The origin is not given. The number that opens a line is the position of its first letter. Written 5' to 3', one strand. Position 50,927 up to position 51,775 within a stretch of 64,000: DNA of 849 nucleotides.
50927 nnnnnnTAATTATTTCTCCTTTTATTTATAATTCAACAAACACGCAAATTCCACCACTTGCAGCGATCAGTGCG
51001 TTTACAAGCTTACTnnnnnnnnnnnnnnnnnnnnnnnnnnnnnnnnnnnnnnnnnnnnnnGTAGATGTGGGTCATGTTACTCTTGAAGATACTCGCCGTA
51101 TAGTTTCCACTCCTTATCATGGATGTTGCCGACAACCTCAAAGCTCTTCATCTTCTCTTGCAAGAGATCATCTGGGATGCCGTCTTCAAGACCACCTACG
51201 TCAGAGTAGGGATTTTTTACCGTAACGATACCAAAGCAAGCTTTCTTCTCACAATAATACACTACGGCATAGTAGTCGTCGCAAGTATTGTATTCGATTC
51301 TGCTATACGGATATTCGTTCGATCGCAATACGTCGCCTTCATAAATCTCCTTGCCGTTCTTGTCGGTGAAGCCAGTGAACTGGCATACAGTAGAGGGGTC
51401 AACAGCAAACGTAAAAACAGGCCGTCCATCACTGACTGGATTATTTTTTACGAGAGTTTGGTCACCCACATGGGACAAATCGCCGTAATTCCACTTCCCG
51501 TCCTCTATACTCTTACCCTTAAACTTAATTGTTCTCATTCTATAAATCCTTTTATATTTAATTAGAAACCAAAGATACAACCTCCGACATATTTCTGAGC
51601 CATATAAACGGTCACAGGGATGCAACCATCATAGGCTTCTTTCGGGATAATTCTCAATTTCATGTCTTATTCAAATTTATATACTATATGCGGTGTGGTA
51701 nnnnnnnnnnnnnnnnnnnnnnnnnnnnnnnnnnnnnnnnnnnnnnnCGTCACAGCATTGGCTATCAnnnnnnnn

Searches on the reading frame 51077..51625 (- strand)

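Call 48: search_protein_families(library=phrogs, proteins=[window:51077-51625:-], max_evalue=0.001)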
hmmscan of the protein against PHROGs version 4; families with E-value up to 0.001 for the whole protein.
window:51077-51625:- (182 aa): 3 families
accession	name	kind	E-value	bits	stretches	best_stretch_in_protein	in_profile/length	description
phrog_98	-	unknown function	6.4e-26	92.1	1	18-175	13-150/208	-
phrog_8684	-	unknown function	2e-24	87.4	1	30-175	2-160/164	-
phrog_31057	-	unknown function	0.00014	22.2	1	32-102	4-78/309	-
